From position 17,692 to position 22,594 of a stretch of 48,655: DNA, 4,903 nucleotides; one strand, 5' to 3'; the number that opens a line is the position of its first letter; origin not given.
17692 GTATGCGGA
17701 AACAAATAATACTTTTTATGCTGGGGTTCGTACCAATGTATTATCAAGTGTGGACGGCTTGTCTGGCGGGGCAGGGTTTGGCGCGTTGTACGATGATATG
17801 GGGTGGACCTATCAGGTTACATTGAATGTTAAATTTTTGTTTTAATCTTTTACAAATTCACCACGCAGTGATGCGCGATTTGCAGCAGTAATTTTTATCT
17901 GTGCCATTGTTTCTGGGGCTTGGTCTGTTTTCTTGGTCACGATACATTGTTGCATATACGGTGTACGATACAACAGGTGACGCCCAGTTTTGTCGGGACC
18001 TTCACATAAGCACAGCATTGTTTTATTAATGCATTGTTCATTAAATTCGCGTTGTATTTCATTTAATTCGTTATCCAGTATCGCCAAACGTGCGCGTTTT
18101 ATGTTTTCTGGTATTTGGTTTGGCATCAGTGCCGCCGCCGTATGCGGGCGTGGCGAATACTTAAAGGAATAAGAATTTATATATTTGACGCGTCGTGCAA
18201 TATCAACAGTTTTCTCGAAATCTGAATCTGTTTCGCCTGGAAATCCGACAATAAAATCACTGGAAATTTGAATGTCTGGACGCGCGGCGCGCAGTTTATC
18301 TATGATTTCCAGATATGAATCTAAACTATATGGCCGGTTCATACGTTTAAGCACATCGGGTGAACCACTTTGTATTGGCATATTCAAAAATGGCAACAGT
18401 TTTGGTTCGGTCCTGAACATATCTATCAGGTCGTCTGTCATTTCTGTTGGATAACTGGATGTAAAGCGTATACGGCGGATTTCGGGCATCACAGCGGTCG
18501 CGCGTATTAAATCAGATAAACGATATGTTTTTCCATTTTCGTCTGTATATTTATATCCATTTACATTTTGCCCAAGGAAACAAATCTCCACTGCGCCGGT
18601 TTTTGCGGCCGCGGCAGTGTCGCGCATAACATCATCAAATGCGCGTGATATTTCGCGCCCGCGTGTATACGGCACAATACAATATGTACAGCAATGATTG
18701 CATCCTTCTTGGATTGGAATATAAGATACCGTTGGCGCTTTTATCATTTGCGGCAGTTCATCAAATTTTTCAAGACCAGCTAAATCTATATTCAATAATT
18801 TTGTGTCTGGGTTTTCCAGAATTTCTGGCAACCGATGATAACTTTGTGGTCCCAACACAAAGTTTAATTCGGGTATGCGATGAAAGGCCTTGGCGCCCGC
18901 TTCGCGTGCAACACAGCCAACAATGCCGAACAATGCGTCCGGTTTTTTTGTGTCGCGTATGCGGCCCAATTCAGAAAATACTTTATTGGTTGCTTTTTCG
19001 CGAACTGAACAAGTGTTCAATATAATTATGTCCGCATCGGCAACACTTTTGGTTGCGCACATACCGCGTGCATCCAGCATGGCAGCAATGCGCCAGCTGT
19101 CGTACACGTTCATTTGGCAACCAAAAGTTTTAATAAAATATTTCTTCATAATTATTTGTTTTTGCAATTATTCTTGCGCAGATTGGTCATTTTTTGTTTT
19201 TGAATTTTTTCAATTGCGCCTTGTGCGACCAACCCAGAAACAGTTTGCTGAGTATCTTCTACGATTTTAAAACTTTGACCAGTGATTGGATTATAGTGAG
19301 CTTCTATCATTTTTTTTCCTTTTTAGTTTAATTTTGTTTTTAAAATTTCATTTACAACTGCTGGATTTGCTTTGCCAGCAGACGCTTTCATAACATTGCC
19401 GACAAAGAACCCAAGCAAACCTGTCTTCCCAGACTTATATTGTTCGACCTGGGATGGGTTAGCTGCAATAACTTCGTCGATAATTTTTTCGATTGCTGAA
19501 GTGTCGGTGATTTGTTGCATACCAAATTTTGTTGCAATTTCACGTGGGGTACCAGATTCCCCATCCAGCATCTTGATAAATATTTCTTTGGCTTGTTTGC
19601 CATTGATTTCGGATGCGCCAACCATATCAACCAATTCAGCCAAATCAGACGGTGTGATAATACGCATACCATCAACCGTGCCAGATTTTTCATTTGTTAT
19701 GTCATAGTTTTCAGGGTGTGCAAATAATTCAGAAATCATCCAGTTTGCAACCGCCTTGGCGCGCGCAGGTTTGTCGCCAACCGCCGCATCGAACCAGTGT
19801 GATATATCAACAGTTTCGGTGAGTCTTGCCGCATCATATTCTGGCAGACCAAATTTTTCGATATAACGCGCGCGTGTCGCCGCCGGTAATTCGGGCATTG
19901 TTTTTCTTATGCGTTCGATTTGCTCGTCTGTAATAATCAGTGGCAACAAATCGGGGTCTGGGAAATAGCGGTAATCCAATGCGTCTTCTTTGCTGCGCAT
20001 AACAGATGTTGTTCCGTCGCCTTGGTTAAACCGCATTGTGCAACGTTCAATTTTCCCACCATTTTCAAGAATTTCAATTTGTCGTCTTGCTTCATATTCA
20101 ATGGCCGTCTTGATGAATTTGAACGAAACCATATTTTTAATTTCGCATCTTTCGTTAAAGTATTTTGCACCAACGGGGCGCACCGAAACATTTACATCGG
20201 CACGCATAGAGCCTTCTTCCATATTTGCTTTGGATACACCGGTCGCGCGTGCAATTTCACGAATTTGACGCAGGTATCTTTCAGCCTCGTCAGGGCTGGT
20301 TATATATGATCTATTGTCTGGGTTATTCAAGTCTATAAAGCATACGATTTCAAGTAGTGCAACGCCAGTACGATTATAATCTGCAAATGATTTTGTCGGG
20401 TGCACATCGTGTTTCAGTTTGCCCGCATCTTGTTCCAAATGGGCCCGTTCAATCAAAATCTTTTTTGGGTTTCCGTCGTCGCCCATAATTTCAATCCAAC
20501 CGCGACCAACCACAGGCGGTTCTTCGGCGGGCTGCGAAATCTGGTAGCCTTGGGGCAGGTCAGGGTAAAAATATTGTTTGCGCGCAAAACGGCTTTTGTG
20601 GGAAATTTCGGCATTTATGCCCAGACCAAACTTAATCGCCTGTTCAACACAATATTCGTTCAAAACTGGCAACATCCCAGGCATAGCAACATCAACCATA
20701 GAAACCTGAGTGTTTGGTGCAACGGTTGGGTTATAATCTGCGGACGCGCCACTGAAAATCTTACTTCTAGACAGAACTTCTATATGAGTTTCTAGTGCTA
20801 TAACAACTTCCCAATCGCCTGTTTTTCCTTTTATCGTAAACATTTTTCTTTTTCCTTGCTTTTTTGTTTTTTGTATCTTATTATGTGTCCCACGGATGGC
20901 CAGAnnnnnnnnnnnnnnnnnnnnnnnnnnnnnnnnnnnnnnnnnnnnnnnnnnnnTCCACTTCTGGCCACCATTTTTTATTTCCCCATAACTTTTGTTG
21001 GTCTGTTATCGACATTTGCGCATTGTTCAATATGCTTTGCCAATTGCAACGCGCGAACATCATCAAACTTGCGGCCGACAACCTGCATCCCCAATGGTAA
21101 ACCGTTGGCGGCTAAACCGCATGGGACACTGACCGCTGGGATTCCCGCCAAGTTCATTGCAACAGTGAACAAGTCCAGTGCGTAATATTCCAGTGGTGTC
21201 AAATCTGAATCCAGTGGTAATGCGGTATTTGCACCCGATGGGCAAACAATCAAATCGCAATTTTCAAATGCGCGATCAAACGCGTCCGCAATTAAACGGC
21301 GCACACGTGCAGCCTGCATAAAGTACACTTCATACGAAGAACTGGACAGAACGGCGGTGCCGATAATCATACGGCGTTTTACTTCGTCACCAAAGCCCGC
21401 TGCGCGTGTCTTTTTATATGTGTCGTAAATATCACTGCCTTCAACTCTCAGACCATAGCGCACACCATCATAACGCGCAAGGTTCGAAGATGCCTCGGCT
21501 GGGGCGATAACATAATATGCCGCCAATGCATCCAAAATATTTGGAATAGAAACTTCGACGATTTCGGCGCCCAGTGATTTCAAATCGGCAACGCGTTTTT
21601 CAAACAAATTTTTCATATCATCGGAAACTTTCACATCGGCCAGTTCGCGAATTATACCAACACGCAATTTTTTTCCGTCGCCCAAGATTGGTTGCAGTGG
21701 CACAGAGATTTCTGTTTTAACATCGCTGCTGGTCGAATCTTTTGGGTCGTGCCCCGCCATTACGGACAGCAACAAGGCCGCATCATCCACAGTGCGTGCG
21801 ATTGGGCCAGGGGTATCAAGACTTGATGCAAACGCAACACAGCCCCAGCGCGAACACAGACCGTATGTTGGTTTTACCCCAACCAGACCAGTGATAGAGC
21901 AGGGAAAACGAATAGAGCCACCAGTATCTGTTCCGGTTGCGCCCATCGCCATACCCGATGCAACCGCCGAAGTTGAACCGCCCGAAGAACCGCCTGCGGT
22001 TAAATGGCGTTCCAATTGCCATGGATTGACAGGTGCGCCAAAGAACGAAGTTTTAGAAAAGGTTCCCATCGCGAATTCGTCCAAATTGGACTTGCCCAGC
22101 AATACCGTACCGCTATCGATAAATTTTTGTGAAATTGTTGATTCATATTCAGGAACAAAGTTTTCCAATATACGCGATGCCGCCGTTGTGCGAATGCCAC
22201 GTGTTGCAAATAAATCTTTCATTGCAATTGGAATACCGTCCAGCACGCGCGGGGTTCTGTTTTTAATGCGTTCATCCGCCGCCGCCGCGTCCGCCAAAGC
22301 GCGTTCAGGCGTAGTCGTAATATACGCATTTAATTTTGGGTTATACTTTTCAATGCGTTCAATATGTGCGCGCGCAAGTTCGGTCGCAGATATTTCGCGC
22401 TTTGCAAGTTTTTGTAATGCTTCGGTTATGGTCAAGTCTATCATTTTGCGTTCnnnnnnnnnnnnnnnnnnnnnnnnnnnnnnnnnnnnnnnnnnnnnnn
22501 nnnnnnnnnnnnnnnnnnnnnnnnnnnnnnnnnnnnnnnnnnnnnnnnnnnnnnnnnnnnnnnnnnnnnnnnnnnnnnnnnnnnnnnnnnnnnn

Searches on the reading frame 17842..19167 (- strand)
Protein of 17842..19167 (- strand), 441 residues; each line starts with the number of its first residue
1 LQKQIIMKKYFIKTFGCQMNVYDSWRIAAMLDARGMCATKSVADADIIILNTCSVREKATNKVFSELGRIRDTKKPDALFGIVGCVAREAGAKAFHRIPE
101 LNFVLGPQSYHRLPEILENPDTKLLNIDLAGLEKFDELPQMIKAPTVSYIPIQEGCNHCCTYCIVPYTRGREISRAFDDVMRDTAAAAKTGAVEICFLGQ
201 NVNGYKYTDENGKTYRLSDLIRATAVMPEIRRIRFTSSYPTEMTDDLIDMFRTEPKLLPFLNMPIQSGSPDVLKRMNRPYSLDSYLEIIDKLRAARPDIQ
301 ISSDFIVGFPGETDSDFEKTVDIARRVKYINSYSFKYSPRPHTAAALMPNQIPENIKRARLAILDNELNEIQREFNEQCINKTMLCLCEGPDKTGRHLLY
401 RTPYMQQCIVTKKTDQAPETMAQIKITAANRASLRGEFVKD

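Call 96: search_protein_families(library=pfam, proteins=[window:17842-19167:-], max_evalue=0.001)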
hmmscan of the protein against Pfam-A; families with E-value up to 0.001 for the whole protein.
window:17842-19167:- (441 aa): 2 families
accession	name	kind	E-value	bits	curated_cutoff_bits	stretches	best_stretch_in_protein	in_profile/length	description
PF00919.26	UPF0004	-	7e-28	97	27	1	9-106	1-98/98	Uncharacterized protein family UPF0004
PF04055.27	Radical_SAM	-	7.5e-28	98.2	29.5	1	150-322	1-164/166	Radical SAM superfamily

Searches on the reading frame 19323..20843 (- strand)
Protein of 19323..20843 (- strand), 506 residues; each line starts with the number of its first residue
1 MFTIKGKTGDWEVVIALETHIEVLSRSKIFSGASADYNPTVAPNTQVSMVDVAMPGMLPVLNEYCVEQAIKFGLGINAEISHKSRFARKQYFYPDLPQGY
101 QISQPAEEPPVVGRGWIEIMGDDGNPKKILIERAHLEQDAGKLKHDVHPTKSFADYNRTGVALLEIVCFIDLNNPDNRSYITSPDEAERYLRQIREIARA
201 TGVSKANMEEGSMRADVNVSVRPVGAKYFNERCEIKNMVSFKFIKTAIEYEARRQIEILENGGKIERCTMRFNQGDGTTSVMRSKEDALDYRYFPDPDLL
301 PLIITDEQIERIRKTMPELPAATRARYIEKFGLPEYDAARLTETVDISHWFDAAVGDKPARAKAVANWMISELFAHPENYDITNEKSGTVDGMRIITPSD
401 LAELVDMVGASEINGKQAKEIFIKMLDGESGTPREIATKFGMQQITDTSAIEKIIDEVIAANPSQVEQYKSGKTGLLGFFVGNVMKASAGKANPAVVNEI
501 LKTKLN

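Call 103: search_protein_families(library=pfam, proteins=[window:19323-20843:-], max_evalue=0.0001)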
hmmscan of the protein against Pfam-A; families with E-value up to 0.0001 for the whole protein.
window:19323-20843:- (506 aa): 2 families
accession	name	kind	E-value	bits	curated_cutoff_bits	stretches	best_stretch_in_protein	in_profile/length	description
PF02934.20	GatB_N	-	5.8e-99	331.2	23.4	1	13-310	1-277/277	GatB/GatE catalytic domain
PF02637.23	GatB_Yqey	-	1.4e-44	152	27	1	350-505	2-148/148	GatB domain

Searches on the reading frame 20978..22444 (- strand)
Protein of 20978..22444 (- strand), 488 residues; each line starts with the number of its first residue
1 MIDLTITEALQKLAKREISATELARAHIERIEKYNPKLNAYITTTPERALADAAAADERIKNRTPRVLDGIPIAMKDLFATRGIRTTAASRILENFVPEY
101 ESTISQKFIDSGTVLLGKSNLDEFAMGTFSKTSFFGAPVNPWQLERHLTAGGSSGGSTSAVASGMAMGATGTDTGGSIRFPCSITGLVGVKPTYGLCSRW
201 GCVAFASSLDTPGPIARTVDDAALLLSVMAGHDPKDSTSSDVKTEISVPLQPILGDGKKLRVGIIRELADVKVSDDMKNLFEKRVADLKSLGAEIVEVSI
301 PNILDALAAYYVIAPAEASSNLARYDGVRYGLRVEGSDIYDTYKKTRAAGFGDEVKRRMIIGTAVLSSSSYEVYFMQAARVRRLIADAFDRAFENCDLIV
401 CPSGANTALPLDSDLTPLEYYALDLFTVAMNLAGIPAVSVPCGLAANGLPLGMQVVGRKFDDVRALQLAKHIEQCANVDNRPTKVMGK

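Call 3: search_protein_families(library=pfam, proteins=[window:20978-22444:-], max_evalue=1)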
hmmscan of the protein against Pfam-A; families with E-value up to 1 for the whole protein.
window:20978-22444:- (488 aa): 2 families
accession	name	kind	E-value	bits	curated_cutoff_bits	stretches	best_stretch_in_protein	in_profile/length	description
PF01425.27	Amidase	-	4.2e-138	461.6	27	1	22-465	1-444/445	Amidase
PF17150.9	CHASE6_C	-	0.21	12.6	27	1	22-56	20-54/80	C-terminal domain of two-partite extracellular sensor domain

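Call 15: find_related_loci(query=window:20978-22444:-, collection=genome_contigs, flank=6000)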
Query window:20978-22444:- (488 aa) in genome_contigs; peptide patterns used: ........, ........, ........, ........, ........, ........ (x = any residue, [..] = any of these).
600 stretches matched a pattern (row limit reached: there are more); 591 encode a relative of the query (tblastn E <= 1e-3); the best 80 are kept; 80 distinct loci.
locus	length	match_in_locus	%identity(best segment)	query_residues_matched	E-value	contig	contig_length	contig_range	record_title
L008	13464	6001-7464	89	1-488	0e+0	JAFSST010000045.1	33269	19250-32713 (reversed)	MAG: Alphaproteobacteria bacterium isolate RGIG3440 Goat_Rumen.Co__c1769471, whole genome shotgun sequence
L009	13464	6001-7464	89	1-488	0e+0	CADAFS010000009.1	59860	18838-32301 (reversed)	MAG: uncultured proteobacterium isolate RUG13256 genome assembly, contig: RUG13256_asm_9, whole genome shotgun sequence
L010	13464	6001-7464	88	1-488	0e+0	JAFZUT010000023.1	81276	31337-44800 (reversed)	MAG: Alphaproteobacteria bacterium isolate RGIG8116 Water_buffalos_Rumen-3__c1688562, whole genome shotgun sequence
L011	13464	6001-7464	88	1-488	0e+0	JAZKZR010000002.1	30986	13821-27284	MAG: Candidatus Enterousia sp. isolate T1900045086_TC20190080.MAGScoT_cleanbin_000026 SGB_4685_k141_27870, whole genome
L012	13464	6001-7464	84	1-488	0e+0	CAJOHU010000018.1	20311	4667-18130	uncultured Alphaproteobacteria bacterium isolate Red_deer_4_mag_124 genome assembly, contig: scaffold_4168, whole genome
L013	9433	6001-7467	83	1-488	0e+0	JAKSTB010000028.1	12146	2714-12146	MAG: Alphaproteobacteria bacterium isolate Horse_feces296 MAG296_28, whole genome shotgun sequence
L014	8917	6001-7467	82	1-488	0e+0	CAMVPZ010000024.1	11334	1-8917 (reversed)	MAG TPA_asm: uncultured proteobacterium isolate SRR8387715_bin.114_metaWRAP_v1.3_MAG genome assembly, contig: ERZ1420954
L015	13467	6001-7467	83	1-488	0e+0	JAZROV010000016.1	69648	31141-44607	MAG: Candidatus Enterousia sp. isolate T1900045386_YK20190076.MAGScoT_cleanbin_000013 SGB_6911_k141_3360018, whole genom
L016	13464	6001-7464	82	1-488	0e+0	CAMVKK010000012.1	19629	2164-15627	MAG TPA_asm: uncultured Alphaproteobacteria bacterium isolate SRR8387720_bin.81_metaWRAP_v1.3_MAG genome assembly, conti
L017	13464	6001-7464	82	1-488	0e+0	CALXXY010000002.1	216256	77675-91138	MAG: uncultured Alphaproteobacteria bacterium isolate BRZ_PP__bin55 genome assembly, contig: BRZ_PP__NODE_44_length_2162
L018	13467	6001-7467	80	1-488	0e+0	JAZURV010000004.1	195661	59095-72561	MAG: Candidatus Enterousia sp. isolate T1900044850_TS20190316.MAGScoT_cleanbin_000038 SGB_3006_k141_34778, whole genome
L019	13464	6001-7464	82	1-488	0e+0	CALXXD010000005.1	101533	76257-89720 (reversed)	MAG: uncultured Alphaproteobacteria bacterium isolate BRZ_AB__bin14 genome assembly, contig: BRZ_AB__NODE_209_length_101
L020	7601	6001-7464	82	1-488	0e+0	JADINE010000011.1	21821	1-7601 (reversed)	MAG: Candidatus Enterousia excrementavium isolate B1-16210 B1M03__C91134_L21821_SRR9113712, whole genome shotgun sequenc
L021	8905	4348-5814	81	1-488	0e+0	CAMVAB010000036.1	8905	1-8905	MAG TPA_asm: uncultured proteobacterium isolate SRR8387716_bin.61_metaWRAP_v1.3_MAG genome assembly, contig: ERZ14209542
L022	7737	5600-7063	82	1-488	0e+0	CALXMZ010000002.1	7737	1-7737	MAG: uncultured Alphaproteobacteria bacterium isolate E02__bin298 genome assembly, contig: E02__k127_6306902, whole geno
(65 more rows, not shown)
